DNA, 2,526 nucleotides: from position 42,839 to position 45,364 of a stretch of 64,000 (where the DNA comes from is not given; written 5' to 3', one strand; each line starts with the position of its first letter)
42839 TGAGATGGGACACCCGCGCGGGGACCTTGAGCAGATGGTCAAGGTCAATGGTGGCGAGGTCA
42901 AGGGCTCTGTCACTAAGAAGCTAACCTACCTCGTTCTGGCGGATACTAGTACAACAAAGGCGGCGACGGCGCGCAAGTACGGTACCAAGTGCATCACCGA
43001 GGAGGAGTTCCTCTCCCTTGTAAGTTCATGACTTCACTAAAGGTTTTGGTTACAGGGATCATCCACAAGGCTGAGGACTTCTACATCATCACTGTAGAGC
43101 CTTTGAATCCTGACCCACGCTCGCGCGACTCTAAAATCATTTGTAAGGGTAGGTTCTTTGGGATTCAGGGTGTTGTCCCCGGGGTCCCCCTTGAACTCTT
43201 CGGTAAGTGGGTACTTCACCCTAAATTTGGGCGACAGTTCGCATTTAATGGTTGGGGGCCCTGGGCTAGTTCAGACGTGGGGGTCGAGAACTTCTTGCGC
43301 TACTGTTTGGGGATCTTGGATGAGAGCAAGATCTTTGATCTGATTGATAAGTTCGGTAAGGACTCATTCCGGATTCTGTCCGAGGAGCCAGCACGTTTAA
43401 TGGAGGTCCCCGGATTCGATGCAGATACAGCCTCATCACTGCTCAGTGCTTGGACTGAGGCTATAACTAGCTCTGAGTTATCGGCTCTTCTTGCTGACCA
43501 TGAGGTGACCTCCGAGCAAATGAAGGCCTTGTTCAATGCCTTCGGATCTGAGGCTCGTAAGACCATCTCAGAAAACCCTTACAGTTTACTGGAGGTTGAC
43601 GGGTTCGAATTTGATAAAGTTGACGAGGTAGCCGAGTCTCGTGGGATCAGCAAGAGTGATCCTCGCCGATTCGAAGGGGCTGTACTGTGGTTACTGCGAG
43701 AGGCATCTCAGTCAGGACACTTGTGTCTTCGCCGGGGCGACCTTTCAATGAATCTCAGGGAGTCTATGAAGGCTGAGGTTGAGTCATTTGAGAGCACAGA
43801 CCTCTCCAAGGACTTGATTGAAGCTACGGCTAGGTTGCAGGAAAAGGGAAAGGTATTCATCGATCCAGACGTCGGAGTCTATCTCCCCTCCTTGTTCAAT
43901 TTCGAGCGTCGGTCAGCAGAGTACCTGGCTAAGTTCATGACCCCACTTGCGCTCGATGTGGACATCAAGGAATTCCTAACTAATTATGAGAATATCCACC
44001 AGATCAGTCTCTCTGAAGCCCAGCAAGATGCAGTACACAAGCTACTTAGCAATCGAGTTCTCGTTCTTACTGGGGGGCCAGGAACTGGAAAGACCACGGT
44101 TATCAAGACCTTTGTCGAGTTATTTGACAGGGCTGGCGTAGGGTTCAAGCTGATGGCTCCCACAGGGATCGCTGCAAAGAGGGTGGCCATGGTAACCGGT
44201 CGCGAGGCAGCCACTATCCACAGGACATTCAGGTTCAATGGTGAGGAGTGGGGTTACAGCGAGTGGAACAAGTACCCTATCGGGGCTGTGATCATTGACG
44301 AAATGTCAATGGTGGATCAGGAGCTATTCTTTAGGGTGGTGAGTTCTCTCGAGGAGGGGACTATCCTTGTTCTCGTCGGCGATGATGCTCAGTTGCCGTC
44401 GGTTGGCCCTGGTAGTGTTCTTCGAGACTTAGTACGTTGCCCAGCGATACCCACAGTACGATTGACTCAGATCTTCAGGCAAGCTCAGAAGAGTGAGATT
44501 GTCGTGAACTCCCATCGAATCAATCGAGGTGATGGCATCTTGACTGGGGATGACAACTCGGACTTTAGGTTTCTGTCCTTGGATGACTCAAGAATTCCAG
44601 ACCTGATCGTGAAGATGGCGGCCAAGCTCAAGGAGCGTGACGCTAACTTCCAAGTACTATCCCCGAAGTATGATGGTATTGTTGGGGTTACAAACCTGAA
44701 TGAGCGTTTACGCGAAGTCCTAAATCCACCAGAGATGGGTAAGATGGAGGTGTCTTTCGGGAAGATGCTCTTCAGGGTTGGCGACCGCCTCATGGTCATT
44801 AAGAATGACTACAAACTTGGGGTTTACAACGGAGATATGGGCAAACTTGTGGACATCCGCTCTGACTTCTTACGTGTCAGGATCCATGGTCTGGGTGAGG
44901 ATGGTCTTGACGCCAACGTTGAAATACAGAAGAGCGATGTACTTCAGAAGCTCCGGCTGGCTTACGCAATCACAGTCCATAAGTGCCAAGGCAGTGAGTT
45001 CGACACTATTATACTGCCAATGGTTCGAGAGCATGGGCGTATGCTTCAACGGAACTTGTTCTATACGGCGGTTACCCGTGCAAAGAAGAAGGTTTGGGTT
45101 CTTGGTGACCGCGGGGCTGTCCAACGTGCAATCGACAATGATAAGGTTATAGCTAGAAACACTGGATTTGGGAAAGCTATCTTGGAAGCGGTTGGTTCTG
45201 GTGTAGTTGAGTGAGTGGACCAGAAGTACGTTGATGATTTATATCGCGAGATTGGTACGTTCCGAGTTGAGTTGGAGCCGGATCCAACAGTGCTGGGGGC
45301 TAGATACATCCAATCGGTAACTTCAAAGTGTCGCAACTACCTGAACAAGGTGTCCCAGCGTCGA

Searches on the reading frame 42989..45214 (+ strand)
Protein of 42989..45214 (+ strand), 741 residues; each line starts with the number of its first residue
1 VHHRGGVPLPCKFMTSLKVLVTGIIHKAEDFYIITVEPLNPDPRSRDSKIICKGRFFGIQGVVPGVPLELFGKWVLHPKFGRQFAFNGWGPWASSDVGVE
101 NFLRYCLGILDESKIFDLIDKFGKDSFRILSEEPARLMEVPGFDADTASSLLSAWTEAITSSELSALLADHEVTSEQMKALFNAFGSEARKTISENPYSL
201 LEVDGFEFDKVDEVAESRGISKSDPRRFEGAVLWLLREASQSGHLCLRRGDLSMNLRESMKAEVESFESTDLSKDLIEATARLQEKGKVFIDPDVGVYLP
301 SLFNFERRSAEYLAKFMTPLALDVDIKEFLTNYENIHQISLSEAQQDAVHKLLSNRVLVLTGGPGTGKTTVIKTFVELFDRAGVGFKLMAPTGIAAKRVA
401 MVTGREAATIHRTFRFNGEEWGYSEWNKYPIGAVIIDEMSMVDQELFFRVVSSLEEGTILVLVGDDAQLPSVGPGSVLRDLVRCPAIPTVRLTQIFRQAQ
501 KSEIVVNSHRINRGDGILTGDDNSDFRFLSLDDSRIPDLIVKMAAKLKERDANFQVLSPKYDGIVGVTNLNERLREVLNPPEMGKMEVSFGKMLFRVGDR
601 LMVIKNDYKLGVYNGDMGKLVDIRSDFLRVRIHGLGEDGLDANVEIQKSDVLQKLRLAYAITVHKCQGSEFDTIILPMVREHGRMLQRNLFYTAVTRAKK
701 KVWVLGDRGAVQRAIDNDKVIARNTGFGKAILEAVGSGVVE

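Call 64: search_protein_families(library=pfam, proteins=[window:42989-45214:+], max_evalue=0.001)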
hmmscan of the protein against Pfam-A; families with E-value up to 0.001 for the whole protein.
window:42989-45214:+ (741 aa): 13 families
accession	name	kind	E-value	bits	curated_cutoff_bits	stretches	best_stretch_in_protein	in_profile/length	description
PF13604.12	AAA_30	-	2e-40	139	27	1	341-516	2-173/191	AAA domain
PF13245.12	AAA_19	-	4.4e-33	114.7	25.1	1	345-474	1-134/134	AAA domain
PF14490.11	HHH_RecD2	-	2.7e-22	78.9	27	1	163-246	7-92/92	ATP-dependent RecD2 DNA helicase HHH domain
PF13538.12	UvrD_C_2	-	5.1e-19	68.3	27.4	1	657-704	1-51/52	UvrD-like helicase C-terminal domain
PF18335.7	SH3_13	-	6.6e-19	67.9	41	1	570-626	1-57/65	ATP-dependent RecD-like DNA helicase SH3 domain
PF01443.25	Viral_helicase1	-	1.5e-12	48.3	21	2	649-703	169-225/228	Viral superfamily 1 RNA helicase core domain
PF23139.1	OB_YrrC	-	5.1e-07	30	27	1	16-87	3-69/76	ATP-dependent DNA helicase YrrC, OB-fold domain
PF13086.12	AAA_11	-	1.5e-06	28.6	27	0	341-379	2-41/257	AAA domain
PF13191.12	AAA_16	-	9.5e-06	26.6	32.6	1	346-485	9-159/167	AAA ATPase domain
PF13087.12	AAA_12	-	1.4e-05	25.2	27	1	661-708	142-194/195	AAA domain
PF13401.12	AAA_22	-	2.3e-05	25.2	27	1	355-464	5-122/130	AAA domain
PF20720.3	nSTAND3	-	6.5e-05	23.1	27.2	1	344-376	6-38/155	Novel STAND NTPase 3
PF13361.12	UvrD_C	-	8.2e-05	22.6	25.6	1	661-704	290-345/350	UvrD-like helicase C-terminal domain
